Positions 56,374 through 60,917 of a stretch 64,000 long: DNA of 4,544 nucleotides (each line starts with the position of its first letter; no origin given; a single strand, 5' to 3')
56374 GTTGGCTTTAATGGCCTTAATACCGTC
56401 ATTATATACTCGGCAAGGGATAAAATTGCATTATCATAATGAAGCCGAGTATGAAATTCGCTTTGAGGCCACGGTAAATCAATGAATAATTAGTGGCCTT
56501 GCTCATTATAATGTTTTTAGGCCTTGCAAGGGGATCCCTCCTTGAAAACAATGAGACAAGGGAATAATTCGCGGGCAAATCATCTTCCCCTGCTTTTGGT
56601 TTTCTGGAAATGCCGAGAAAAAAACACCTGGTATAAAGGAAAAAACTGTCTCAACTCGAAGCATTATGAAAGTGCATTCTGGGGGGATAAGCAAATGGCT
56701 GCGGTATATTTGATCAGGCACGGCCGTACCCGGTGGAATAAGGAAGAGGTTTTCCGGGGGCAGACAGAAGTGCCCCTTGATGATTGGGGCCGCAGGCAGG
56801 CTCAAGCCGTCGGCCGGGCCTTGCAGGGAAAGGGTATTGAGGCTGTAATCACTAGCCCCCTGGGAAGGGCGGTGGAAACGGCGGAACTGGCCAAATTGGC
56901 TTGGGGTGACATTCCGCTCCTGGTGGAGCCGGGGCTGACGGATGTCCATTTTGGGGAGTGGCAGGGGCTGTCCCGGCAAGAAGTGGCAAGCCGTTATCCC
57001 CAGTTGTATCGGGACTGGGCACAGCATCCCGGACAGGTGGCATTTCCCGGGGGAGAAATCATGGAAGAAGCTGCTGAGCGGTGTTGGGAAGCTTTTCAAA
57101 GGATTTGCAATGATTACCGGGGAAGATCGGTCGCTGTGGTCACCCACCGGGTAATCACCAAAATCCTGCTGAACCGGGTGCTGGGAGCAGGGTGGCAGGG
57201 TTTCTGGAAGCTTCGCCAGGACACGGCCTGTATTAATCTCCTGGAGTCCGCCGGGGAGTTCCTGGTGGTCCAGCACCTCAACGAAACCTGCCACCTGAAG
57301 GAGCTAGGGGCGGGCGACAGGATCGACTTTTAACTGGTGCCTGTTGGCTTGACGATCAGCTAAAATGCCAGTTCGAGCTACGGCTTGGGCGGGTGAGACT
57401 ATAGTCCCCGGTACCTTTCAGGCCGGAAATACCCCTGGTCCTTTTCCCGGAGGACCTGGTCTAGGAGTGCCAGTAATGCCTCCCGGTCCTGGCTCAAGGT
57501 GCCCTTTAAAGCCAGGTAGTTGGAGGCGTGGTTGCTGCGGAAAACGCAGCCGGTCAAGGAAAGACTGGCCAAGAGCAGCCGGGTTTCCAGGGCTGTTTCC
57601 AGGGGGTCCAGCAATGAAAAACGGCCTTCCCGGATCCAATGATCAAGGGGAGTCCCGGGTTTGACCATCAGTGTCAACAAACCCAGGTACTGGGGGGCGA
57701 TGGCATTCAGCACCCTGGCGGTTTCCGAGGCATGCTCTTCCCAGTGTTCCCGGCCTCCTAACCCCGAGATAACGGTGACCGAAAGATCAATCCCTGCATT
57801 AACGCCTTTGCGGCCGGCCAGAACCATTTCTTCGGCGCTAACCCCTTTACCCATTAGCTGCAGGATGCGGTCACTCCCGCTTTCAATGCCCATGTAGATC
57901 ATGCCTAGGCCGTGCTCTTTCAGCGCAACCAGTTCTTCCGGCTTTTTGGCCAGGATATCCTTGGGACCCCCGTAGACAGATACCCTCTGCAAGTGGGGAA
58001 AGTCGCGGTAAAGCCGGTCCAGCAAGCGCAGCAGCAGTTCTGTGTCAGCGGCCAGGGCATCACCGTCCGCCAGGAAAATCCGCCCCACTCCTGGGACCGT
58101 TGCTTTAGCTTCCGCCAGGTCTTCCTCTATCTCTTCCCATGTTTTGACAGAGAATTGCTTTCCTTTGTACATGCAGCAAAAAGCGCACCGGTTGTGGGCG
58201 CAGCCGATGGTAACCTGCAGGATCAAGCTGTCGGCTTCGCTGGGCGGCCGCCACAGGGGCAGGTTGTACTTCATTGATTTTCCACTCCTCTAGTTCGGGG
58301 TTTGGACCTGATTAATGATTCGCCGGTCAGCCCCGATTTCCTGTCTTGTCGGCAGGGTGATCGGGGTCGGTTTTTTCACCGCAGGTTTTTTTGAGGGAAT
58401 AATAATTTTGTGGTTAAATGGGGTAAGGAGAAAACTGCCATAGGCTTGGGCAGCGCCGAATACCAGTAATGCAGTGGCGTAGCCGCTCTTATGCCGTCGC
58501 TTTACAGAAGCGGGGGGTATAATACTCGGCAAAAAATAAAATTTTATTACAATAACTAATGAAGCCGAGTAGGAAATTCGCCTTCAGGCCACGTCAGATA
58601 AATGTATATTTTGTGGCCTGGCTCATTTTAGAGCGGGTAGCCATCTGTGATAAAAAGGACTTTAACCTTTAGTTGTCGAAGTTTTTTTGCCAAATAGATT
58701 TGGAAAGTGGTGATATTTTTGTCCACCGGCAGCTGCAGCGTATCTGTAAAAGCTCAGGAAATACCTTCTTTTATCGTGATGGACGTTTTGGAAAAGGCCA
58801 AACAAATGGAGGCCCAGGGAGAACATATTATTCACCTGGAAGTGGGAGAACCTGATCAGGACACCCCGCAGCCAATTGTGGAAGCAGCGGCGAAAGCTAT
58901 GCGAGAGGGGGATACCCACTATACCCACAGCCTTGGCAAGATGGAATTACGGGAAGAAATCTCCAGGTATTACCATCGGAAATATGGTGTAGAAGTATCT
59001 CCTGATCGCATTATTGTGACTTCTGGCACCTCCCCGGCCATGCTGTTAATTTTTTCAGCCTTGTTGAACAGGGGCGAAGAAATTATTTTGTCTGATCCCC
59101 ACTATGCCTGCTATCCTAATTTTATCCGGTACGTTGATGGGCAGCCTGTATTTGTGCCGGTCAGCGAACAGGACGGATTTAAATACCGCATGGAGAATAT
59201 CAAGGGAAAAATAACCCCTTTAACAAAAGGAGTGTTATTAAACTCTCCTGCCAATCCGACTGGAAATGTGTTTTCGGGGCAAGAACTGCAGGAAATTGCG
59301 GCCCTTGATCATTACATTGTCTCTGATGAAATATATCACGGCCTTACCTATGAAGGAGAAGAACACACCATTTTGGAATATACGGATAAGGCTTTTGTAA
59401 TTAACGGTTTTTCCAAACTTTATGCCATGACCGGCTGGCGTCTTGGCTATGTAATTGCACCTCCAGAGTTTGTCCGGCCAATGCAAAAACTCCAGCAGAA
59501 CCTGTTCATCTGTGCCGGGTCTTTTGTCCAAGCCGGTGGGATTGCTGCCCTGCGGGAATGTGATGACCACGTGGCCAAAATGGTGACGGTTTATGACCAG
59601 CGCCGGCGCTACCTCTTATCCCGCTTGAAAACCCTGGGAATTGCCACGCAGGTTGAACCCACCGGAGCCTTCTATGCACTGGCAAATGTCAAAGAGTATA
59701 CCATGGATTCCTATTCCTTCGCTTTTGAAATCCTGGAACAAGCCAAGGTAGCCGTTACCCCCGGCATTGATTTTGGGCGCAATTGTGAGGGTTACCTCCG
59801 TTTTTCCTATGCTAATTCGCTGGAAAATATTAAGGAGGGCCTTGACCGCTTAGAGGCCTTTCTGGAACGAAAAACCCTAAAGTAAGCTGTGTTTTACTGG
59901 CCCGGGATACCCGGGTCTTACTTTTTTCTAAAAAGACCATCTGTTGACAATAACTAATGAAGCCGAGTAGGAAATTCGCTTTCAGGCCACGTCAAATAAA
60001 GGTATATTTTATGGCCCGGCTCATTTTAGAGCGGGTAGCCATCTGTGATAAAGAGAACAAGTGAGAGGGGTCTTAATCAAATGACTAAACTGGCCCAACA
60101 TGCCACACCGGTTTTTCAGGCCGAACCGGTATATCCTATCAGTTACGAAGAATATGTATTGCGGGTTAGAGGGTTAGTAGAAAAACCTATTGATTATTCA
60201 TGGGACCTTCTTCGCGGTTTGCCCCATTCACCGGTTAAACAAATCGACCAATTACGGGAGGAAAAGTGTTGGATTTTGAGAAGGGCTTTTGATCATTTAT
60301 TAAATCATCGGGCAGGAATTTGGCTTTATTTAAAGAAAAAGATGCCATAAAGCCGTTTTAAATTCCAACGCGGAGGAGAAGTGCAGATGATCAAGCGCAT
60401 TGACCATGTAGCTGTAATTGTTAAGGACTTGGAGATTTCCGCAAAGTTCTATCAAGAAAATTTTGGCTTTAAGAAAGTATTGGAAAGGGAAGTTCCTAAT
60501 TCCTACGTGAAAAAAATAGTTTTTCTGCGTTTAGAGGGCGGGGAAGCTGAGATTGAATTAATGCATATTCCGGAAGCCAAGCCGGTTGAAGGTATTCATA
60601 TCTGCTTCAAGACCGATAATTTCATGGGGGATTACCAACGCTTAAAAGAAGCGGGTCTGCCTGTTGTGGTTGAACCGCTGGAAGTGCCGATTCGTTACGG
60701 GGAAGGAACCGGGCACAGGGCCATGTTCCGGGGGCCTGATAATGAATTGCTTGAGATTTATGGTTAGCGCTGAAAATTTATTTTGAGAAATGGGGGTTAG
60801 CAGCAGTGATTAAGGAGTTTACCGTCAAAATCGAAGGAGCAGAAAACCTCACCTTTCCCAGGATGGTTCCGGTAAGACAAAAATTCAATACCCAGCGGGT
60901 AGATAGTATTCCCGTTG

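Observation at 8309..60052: Dispersed modular hairpin-repeat family (MITE/PATE-like), seven loci in 64 kb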

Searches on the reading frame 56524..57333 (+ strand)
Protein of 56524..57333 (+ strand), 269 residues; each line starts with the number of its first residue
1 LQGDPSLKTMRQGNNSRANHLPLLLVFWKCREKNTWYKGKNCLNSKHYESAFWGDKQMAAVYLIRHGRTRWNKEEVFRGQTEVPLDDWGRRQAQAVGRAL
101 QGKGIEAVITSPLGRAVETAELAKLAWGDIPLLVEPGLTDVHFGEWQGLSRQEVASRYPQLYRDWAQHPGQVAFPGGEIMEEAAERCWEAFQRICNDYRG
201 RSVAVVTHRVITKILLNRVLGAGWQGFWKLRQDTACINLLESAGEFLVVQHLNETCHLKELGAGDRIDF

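Call 16: search_protein_families(library=pfam, proteins=[window:56524-57333:+])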
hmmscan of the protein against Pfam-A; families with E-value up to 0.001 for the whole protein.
window:56524-57333:+ (269 aa): 1 family
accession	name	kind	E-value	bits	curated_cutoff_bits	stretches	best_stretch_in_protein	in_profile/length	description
PF00300.27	His_Phos_1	-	2.9e-58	197.2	21.7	1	61-254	1-193/194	Histidine phosphatase superfamily (branch 1)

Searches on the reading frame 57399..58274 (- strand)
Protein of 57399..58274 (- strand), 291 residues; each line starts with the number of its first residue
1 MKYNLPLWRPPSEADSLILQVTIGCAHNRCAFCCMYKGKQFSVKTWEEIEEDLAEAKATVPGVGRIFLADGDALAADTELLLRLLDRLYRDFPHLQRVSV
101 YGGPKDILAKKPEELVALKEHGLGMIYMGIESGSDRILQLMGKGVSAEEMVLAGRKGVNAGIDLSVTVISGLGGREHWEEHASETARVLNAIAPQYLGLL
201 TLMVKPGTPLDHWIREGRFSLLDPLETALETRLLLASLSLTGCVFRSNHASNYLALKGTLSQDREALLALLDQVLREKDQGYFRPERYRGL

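Call 15: search_protein_families(library=pfam, proteins=[window:57399-58274:-])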
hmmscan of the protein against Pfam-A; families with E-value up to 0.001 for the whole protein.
window:57399-58274:- (291 aa): 1 family
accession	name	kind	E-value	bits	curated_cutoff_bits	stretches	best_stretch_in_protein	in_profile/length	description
PF04055.27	Radical_SAM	-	3.3e-16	60.3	29.5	1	20-178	2-157/166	Radical SAM superfamily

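Call 101: find_encoding_contigs(protein=window:57399-58274:-, flank=10000, max_places=10)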
Protein window:57399-58274:- (291 aa): 2 contigs read that carry it; 1 place shown.
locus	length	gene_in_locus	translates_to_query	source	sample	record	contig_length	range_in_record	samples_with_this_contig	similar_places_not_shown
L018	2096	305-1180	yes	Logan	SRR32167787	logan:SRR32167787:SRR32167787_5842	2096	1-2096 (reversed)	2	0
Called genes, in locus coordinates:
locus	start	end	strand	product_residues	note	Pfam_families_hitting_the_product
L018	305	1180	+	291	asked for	PF04055:Radical_SAM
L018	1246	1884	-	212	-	PF00300:His_Phos_1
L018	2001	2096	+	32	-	?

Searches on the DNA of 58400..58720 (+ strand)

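Call 39: search_dna_similar(query=window:58455-58660:+, collection=plasmids, mode=distant, max_evalue=1)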
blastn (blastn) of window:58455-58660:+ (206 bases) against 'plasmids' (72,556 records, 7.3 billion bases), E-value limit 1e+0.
Records with a match: 4; places in all: 4; records where one place covers at least 80% of the query: 0.
Best place of each record, by identity: 90-95% 1; 80-90% 3.
By first word of the organism name: Bacillus 2; Borrelia 1; Aneurinibacillus 1.
By predicted mobility (MOB-suite, as given by PLSDB): non-mobilizable 4.
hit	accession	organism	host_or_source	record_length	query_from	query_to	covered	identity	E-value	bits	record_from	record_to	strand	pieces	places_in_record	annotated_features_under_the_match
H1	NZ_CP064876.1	Bacillus toyonensis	sediment,deep-sea sediment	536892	79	122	21%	81.8%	6e-1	41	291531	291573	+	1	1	hypothetical protein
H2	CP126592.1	Bacillus bombysepticus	bacterial isolate,warm, humid forested ...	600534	79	122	21%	81.8%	6e-1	41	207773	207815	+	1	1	hypothetical protein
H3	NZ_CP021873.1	Borrelia miyamotoi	Ixodes pacificus,Culture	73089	67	104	18%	84.6%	6e-1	41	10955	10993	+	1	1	virulence associated lipoprotein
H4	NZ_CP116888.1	Aneurinibacillus sp. Ricciae_BoGa-3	whole organism,Plant material,Lab grown ...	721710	69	100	16%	90.9%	2e-1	44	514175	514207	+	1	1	hypothetical protein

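Call 40: search_dna_similar(query=window:58455-58660:+, collection=phages, mode=distant, max_evalue=1)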
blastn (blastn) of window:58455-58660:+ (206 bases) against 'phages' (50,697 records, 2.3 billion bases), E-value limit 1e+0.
Records with a match: 2; places in all: 2; records where one place covers at least 80% of the query: 0.
Best place of each record, by identity: >=99% 1; 80-90% 1.
By first word of the organism name: Escherichia 1; Clostridium 1.
By host as written in the record: Escherichia sp. 1; Clostridium butyricum BSC452 1.
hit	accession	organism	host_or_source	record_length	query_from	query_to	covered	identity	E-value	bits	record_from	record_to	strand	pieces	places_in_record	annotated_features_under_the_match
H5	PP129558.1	Escherichia phage vB_EcoM_01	Escherichia sp.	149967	61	92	16%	87.5%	2e-1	41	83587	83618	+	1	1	none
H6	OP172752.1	Clostridium phage CB452P1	Clostridium butyricum BSC452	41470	144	164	10%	100.0%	7e-1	39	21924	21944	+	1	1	single-stranded DNA-binding protein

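Call 52: search_rna_families(source=window, start=58400, end=58720, threshold=evalue, max_evalue=10)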
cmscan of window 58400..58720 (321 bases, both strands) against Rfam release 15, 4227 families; matches with E-value up to 10: 2.
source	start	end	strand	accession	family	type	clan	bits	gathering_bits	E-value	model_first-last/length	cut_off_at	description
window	58523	58571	+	RF00376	HIV_GSL3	Cis-reg;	-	15.1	42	5.7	1-84/84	no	HIV gag stem loop 3 (GSL3)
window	58542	58629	+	RF02288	TtnuCD11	Gene; snRNA; snoRNA; CD-box;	-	10.9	70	5.5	1-74/74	no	Tetrahymena snoRNA TtnuCD11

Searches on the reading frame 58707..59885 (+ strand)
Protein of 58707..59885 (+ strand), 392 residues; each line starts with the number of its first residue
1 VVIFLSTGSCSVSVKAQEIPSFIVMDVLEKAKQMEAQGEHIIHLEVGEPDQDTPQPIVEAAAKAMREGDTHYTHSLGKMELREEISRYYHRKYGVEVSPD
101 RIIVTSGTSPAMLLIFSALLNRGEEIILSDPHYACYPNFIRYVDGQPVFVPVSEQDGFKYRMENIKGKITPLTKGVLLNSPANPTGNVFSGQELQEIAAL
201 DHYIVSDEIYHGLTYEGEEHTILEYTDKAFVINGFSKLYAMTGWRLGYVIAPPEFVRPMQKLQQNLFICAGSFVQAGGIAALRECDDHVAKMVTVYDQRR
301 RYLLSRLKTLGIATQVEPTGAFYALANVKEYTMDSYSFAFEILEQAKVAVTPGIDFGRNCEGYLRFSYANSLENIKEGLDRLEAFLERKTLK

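Call 16: search_protein_families(library=pfam, proteins=[window:58707-59885:+])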
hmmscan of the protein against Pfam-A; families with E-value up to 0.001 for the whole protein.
window:58707-59885:+ (392 aa): 4 families
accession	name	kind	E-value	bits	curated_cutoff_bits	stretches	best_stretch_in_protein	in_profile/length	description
PF00155.27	Aminotran_1_2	-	3.2e-60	204.7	19.7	1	40-382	2-361/361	Aminotransferase class I and II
PF01041.23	DegT_DnrJ_EryC1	-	1e-07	31.9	19.8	1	102-204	43-142/360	DegT/DnrJ/EryC1/StrS aminotransferase family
PF01053.26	Cys_Met_Meta_PP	-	2.7e-06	26.6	27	1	102-197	71-162/381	Cys/Met metabolism PLP-dependent enzyme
PF00266.25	Aminotran_5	-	0.00028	20.4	21.5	1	98-199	60-166/371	Aminotransferase class-V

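Call 18: find_homologous_proteins(query=window:58707-59885:+, max_evalue=1e-50)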
Query window:58707-59885:+ (392 aa): 8000 proteins with E <= 1e-50 among 8000 candidates; the best 120 are listed.
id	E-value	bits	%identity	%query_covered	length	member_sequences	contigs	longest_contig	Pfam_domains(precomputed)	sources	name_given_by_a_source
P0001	1.9e-246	835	100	94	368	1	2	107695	PF00155.28,PF01053.27,PF01041.24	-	-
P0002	3.0e-235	798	89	99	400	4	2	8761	PF00155.28,PF01053.27,PF01041.24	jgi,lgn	jgi:aspartate/methionine/tyrosine aminotransferase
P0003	5.3e-212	722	81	97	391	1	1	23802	PF00155.28,PF00266.26,PF01053.27,PF01041.24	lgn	-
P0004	1.2e-202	691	78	96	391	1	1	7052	PF00155.28,PF00266.26,PF01053.27,PF01041.24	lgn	-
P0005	1.5e-202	691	80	94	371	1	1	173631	PF00155.28,PF00266.26,PF01053.27,PF01041.24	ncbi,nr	ncbi:aspartate aminotransferase [Clostridiales bacterium PH28_bin88]|nr:aspartate aminotransferase [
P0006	1.0e-201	688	77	96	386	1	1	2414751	PF00155.28,PF01053.27,PF01041.24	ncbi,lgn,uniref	ncbi:Aspartate aminotransferase [Moorella humiferrea]|uniref:pyridoxal phosphate-dependent aminotran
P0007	4.1e-201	686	77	97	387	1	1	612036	PF00155.28,PF01041.24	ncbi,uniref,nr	ncbi:pyridoxal phosphate-dependent aminotransferase [Neomoorella mulderi]|uniref:Aminotransferase n=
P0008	5.5e-201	686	78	96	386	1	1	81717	PF00155.28,PF01041.24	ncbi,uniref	ncbi:pyridoxal phosphate-dependent aminotransferase [Neomoorella humiferrea]|uniref:pyridoxal phosph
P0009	1.0e-200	685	77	97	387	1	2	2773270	PF00155.28,PF01053.27,PF01041.24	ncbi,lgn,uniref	ncbi:pyridoxal phosphate-dependent aminotransferase [Moorella sp. ACPs]|uniref:pyridoxal phosphate-d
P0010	1.0e-200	685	76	96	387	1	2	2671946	PF00155.28,PF01053.27,PF01041.24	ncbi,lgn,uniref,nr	ncbi:pyridoxal phosphate-dependent aminotransferase [Neomoorella humiferrea]|uniref:Aminotransferase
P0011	2.9e-200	683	77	96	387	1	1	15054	PF00155.28,PF01041.24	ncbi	ncbi:MAG: pyridoxal phosphate-dependent aminotransferase [Moorella sp. (in: firmicutes)]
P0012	4.8e-200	682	78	94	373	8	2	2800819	PF00155.28,PF01053.27,PF01041.24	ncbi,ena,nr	ncbi:aspartate aminotransferase [Moorella thermoacetica]|nr:aspartate aminotransferase [Moorella the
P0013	4.9e-200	682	77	96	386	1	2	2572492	PF00155.28,PF01053.27,PF01041.24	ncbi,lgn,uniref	ncbi:Aspartate aminotransferase [Moorella humiferrea]|uniref:pyridoxal phosphate-dependent aminotran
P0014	6.3e-200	682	76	97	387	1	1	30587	PF00155.28,PF01041.24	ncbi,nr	ncbi:MAG: pyridoxal phosphate-dependent aminotransferase [Moorella humiferrea]|nr:pyridoxal phosphat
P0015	8.8e-200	682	77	97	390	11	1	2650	PF00155.28,PF01053.27,PF01041.24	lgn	-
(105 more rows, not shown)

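Call 19: find_encoding_contigs(protein=P0001, flank=10000, max_places=10)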
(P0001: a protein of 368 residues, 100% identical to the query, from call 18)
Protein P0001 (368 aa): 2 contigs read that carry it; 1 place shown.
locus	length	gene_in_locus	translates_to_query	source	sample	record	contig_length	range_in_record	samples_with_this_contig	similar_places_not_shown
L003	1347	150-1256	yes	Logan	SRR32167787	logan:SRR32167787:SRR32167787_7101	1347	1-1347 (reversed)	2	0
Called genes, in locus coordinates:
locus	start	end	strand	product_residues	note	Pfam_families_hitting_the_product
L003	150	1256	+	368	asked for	PF00155:Aminotran_1_2, PF01041:DegT_DnrJ_EryC1, PF01053:Cys_Met_Meta_PP (weak)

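Call 20: find_encoding_contigs(protein=P0002, flank=10000, max_places=10)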
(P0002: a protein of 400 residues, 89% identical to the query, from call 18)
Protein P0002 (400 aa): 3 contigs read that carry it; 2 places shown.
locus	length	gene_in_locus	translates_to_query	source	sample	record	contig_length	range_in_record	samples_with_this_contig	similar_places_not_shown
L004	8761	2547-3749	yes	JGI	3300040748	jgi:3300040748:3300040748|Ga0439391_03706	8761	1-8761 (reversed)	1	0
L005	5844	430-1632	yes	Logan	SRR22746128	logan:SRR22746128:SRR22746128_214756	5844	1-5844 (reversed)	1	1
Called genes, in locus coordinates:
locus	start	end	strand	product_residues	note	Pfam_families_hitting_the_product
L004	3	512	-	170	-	?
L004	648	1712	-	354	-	PF05145:AbrB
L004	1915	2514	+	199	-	PF05685:Uma2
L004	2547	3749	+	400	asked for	PF00155:Aminotran_1_2, PF01041:DegT_DnrJ_EryC1 (weak), PF01053:Cys_Met_Meta_PP (weak)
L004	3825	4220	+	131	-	PF00903:Glyoxalase, PF13669:Glyoxalase_4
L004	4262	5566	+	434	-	PF09861:Lar_N (weak)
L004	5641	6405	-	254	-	PF01418:HTH_6, PF01380:SIS, PF13580:SIS_2 (weak)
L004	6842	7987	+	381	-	PF03480:DctP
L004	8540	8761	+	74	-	?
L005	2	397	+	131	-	?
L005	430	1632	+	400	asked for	PF00155:Aminotran_1_2, PF01041:DegT_DnrJ_EryC1 (weak), PF01053:Cys_Met_Meta_PP (weak)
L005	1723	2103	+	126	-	PF00903:Glyoxalase, PF13669:Glyoxalase_4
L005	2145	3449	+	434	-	PF09861:Lar_N (weak)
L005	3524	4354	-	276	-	PF01418:HTH_6, PF01380:SIS, PF13580:SIS_2 (weak)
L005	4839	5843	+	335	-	?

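Call 21: find_encoding_contigs(protein=P0003, flank=10000, max_places=10)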
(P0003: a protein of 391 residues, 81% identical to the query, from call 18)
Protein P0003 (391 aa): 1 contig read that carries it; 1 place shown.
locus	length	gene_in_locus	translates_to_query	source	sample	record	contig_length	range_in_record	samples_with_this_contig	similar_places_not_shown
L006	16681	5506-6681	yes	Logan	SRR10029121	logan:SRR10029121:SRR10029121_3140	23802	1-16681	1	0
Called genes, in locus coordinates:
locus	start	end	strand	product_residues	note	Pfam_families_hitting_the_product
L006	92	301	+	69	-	-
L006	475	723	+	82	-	-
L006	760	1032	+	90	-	-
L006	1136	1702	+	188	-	PF00111:Fer2, PF01799:Fer2_2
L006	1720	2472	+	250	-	PF02738:MoCoBD_1, PF20256:MoCoBD_2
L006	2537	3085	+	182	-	-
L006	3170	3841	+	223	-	PF00072:Response_reg, PF00486:Trans_reg_C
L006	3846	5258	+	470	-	PF00672:HAMP, PF00512:HisKA, PF02518:HATPase_c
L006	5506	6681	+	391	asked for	PF00155:Aminotran_1_2, PF00266:Aminotran_5 (weak), PF01041:DegT_DnrJ_EryC1, PF01053:Cys_Met_Meta_PP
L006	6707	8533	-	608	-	PF03190:Thioredox_DsbH, PF13899:Thioredoxin_7, PF13098:Thioredoxin_2, PF07221:GlcNAc_2-epim (faint)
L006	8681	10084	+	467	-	-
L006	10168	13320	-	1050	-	PF02811:PHP, PF07733:DNA_pol3_alpha, PF17657:DNA_pol3_finger, PF14579:HHH_6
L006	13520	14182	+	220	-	PF00027:cNMP_binding, PF13545:HTH_Crp_2, PF00325:Crp (weak)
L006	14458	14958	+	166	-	PF12797:Fer4_2 (faint), PF12837:Fer4_6 (faint), PF13484:Fer4_16 (faint), PF13247:Fer4_11, PF12838:Fer4_7, PF00037:Fer4, PF13237:Fer4_10 (weak), PF13187:Fer4_9 (weak), +2 more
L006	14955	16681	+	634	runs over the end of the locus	PF03063:Prismane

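Call 103: find_encoding_contigs(protein=P0005, flank=10000, max_places=3)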
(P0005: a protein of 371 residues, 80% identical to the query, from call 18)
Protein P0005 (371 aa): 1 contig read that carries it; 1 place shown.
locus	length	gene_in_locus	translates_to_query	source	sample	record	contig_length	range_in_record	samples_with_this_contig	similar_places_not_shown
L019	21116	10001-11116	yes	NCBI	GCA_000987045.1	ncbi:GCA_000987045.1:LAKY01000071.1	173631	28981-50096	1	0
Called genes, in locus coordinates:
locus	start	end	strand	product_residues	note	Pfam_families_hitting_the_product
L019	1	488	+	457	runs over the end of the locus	PF04293:SpoVR, PF24755:SpoVR_C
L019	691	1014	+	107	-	PF14076:DUF4258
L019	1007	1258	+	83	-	PF15731:MqsA_antitoxin (weak)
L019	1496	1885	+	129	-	PF07676:PD40 (faint)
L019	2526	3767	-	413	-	PF25919:BSH_CusB (faint), PF25917:BSH_RND, PF25935:BSH_LcnD (weak), PF25973:BSH_CzcB (faint), PF25885:HH_EMRA (weak), PF25990:Beta-barrel_YknX (weak), PF25967:RND-MFP_C, PF25989:YknX_C, +1 more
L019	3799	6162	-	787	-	PF12704:MacB_PCD (faint), PF02687:FtsX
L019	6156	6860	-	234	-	PF02463:SMC_N (faint), PF00005:ABC_tran, PF13304:AAA_21 (faint)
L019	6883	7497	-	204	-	PF00440:TetR_N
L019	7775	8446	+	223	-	PF00072:Response_reg, PF00486:Trans_reg_C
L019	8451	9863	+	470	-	PF00672:HAMP, PF00512:HisKA, PF02518:HATPase_c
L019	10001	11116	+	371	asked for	PF00155:Aminotran_1_2, PF00266:Aminotran_5 (weak), PF01041:DegT_DnrJ_EryC1 (weak), PF01053:Cys_Met_Meta_PP (weak)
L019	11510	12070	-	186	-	PF01227:GTP_cyclohydroI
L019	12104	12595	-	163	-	PF01288:HPPK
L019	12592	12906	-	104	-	PF02152:FolB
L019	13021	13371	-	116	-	PF02261:Asp_decarbox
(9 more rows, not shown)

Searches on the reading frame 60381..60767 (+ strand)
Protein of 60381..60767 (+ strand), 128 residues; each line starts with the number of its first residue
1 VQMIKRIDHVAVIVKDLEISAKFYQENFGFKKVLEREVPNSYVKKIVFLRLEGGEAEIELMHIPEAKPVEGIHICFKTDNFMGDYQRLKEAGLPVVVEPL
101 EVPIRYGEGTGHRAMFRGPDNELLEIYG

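Call 16: search_protein_families(library=pfam, proteins=[window:60381-60767:+])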
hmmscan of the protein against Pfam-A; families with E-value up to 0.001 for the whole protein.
window:60381-60767:+ (128 aa): 4 families
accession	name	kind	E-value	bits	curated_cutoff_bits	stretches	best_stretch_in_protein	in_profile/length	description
PF00903.31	Glyoxalase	-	4e-16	59.9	20.6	1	6-126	1-121/121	Glyoxalase/Bleomycin resistance protein/Dioxygenase superfamily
PF13669.12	Glyoxalase_4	-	1.3e-09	38.8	27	1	8-116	1-109/109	Glyoxalase/Bleomycin resistance protein/Dioxygenase superfamily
PF22677.2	Ble-like_N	-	6.2e-05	23.1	24.5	1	6-31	1-26/41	Bleomycin resistance protein-like N-terminal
PF13468.12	Glyoxalase_3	-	0.00074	20.1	25.1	0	7-82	1-73/176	Glyoxalase-like domain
